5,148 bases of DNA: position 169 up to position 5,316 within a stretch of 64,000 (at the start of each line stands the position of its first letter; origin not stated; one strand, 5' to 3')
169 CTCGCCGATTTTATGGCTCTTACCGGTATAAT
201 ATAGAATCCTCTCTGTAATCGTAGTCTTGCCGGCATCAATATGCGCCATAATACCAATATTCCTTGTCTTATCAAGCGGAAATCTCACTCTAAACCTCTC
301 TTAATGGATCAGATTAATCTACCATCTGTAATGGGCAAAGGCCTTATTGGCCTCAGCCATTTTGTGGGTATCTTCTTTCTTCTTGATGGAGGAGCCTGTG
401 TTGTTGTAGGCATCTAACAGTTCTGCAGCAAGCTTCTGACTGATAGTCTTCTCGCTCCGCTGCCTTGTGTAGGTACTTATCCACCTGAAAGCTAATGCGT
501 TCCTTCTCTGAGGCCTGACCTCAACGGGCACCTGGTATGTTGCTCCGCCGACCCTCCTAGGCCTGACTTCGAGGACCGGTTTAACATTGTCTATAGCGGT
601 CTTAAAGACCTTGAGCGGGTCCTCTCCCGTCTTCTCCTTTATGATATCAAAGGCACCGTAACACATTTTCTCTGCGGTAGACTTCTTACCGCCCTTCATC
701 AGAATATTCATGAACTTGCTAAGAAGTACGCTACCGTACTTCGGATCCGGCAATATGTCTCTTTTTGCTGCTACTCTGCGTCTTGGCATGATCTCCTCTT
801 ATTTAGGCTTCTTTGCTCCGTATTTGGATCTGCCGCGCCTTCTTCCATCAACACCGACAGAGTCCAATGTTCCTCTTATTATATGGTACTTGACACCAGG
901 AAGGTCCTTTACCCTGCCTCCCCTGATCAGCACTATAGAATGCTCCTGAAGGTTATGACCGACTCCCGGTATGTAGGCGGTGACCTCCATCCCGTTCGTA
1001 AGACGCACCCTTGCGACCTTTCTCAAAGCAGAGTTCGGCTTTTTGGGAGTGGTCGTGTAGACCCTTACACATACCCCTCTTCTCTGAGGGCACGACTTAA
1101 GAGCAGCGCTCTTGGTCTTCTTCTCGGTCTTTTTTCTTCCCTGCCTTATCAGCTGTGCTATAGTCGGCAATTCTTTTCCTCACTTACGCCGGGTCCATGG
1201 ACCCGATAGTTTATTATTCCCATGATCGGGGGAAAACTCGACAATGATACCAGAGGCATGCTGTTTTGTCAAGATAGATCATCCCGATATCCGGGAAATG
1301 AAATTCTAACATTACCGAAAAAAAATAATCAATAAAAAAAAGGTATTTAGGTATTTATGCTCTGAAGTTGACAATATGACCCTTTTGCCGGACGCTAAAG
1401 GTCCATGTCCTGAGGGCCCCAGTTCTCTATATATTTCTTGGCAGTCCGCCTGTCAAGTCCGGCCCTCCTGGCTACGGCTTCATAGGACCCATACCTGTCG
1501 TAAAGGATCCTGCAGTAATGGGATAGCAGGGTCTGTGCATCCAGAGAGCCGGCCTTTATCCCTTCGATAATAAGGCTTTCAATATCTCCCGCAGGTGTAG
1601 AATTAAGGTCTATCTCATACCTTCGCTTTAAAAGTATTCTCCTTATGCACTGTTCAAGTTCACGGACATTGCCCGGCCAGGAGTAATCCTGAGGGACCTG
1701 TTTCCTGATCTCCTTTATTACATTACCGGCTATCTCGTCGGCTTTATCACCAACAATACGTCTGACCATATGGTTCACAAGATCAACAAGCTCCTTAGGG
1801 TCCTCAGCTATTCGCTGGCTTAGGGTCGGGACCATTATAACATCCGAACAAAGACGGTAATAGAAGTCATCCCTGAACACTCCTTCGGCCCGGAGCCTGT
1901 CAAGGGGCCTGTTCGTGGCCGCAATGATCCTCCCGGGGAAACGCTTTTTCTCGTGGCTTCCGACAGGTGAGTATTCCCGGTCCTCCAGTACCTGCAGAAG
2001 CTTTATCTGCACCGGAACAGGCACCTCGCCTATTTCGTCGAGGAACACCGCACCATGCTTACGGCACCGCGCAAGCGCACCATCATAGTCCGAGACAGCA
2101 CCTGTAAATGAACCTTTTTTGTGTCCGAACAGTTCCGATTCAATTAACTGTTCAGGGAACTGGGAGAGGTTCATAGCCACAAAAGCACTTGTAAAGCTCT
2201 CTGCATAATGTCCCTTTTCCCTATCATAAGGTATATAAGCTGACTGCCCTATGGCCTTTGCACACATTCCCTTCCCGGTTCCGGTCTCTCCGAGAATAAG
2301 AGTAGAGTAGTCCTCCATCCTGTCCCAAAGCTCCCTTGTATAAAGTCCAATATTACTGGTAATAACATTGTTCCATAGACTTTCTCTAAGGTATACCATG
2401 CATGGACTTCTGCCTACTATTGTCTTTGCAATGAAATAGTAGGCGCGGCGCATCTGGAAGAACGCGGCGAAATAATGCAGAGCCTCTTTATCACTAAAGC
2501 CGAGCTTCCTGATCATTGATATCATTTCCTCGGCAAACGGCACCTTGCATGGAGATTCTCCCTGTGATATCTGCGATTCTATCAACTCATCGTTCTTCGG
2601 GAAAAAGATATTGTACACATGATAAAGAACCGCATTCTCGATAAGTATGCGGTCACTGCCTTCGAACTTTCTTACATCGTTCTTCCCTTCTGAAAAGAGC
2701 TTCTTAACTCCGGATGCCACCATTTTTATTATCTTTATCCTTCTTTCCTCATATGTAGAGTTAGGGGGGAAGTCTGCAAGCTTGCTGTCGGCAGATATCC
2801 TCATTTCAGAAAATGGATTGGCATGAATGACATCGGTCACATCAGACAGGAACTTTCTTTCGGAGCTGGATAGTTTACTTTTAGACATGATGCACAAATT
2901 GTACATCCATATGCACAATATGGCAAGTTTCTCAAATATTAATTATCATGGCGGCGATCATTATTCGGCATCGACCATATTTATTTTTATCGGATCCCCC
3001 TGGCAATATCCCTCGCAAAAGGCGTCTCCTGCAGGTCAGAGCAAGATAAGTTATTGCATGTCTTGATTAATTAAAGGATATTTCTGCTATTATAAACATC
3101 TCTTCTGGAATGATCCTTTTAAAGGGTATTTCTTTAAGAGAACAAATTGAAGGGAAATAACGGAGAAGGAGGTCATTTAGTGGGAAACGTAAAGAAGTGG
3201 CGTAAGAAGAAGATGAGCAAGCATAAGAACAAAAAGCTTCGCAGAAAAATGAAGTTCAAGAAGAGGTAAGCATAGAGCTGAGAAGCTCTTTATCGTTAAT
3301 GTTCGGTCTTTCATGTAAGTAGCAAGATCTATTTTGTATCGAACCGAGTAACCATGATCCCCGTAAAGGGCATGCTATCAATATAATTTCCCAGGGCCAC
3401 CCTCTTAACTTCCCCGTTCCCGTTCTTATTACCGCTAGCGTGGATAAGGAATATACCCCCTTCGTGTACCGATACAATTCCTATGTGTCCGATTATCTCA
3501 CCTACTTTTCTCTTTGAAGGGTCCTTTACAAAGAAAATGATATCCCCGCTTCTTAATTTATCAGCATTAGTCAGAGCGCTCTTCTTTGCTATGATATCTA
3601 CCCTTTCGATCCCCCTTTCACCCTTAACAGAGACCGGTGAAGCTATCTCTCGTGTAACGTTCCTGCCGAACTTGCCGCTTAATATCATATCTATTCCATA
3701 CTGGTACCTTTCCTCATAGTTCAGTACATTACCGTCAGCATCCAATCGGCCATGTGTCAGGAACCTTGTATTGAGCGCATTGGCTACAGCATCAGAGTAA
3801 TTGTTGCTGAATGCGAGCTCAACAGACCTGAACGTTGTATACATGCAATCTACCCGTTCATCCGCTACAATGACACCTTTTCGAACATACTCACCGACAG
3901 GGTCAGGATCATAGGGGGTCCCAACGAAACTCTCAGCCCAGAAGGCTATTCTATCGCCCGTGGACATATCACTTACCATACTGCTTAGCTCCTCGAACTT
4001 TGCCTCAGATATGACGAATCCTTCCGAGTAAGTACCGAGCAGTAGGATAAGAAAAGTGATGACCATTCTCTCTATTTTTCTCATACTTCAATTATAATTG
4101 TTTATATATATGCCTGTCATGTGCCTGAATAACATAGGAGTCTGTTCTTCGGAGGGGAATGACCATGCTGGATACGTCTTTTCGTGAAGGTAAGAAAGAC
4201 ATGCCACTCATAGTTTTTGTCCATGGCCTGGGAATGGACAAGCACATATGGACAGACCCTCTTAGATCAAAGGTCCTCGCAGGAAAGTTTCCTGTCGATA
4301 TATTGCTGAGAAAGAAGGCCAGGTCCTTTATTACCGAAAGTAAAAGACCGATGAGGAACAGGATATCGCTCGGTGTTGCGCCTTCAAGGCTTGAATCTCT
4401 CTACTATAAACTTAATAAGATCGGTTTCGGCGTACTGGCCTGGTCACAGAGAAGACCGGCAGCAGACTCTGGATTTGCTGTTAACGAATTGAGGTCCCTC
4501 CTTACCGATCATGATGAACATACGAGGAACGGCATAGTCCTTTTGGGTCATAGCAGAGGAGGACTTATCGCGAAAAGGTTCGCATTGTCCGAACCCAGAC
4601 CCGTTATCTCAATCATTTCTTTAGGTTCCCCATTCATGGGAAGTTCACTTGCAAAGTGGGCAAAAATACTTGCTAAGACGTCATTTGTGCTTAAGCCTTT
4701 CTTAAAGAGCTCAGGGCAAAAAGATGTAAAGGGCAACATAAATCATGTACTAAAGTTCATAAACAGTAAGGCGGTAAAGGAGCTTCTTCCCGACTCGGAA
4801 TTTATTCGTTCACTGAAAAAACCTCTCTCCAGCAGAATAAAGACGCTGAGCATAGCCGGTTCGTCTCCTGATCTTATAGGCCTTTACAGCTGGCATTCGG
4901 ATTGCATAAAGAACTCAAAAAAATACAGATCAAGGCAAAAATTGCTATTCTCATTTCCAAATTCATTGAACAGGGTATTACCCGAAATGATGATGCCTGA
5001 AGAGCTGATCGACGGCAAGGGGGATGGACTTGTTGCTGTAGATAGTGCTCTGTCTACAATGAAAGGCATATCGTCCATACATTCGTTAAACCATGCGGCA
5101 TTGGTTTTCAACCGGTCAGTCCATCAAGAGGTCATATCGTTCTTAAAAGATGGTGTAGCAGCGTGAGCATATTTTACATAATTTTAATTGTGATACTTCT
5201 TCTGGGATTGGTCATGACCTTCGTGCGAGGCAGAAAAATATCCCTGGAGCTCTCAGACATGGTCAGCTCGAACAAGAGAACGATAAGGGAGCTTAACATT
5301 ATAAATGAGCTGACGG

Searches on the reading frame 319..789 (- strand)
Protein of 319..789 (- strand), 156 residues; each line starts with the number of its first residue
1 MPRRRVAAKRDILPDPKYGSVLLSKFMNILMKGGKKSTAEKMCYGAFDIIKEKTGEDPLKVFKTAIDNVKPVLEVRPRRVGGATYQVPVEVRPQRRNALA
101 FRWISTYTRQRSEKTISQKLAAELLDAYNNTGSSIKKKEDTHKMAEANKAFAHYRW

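Call 58: search_protein_families(library=pfam, proteins=[window:319-789:-], max_evalue=0.00001)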
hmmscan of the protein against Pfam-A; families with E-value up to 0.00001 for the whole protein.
window:319-789:- (156 aa): 1 family
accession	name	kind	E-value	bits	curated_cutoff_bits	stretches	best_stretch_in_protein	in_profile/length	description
PF00177.27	Ribosomal_S7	-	2.4e-68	228.8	24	1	2-149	1-148/148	Ribosomal protein S7p/S5e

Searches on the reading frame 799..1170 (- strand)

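Call 58: search_protein_families(library=pfam, proteins=[window:799-1170:-], max_evalue=0.00001)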
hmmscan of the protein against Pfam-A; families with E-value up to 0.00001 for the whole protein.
window:799-1170:- (123 aa): 1 family
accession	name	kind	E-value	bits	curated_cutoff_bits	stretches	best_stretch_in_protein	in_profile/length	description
PF00164.32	Ribosom_S12_S23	-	5.6e-40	135.9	22.3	1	18-123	2-109/110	Ribosomal protein S12/S23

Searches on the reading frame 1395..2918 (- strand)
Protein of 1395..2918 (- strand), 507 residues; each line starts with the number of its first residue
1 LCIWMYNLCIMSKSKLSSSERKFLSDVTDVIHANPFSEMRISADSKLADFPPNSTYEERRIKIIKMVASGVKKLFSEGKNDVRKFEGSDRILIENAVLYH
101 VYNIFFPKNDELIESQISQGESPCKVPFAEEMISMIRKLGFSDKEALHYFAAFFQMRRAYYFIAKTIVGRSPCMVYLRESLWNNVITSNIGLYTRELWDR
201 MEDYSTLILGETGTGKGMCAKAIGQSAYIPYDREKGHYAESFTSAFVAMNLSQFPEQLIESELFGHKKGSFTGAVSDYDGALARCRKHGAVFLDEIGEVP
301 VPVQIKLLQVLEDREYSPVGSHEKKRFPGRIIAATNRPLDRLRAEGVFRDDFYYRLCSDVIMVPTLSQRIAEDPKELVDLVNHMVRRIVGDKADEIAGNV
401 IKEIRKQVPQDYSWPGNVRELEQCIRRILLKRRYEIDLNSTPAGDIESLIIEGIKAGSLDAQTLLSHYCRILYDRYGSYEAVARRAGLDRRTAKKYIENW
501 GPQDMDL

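Call 58: search_protein_families(library=pfam, proteins=[window:1395-2918:-], max_evalue=0.00001)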
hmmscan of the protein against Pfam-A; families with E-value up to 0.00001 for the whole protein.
window:1395-2918:- (507 aa): 3 families
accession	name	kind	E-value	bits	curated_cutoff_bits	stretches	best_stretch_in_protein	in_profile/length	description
PF00158.32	Sigma54_activat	-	2.3e-43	148.2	20.2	1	202-357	21-163/168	Sigma-54 interaction domain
PF25601.1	AAA_lid_14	-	3.8e-07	30.3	27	1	379-431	9-59/87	AAA+ ATPase lid domain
PF07728.20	AAA_5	-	4.6e-06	27.1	22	0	249-338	28-124/139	AAA domain (dynein-related subfamily)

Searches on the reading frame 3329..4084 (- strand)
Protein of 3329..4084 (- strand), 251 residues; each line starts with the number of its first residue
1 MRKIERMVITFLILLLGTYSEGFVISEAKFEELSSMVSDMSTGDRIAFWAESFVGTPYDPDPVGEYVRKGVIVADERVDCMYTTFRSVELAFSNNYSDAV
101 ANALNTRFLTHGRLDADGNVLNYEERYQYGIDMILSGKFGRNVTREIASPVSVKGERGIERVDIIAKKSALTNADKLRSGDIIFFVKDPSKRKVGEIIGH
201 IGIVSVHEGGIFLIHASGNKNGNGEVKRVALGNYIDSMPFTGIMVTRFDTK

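Call 58: search_protein_families(library=pfam, proteins=[window:3329-4084:-], max_evalue=0.00001)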
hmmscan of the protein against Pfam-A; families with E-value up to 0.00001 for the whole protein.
window:3329-4084:- (251 aa): 1 family
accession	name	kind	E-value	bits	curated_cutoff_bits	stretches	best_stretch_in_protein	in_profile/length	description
PF07313.18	AmiA-like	-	2.6e-06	27.5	27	0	159-239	117-200/202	N-acetylmuramoyl-L-alanine amidase-like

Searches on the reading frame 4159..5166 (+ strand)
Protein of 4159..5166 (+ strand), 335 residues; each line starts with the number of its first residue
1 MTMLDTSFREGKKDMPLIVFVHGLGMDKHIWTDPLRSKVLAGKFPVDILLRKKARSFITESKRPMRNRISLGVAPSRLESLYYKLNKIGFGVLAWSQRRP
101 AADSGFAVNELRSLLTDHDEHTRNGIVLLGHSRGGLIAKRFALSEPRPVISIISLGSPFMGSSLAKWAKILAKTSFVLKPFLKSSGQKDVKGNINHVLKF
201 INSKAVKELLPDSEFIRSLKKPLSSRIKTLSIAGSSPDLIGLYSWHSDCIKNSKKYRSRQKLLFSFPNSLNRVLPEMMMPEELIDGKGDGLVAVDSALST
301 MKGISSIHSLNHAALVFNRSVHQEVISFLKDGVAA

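Call 58: search_protein_families(library=pfam, proteins=[window:4159-5166:+], max_evalue=0.00001)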
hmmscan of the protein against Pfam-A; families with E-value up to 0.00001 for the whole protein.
window:4159-5166:+ (335 aa): 3 families
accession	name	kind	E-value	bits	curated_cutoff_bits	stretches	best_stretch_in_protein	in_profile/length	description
PF12697.13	Abhydrolase_6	-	1.2e-06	29.8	26.3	1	18-163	1-100/217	Alpha/beta hydrolase family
PF12146.15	Hydrolase_4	-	3.6e-06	26.9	27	1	102-189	53-144/239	Serine aminopeptidase, S33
PF00561.26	Abhydrolase_1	-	5e-06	26.8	25.8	0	125-161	70-108/245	alpha/beta hydrolase fold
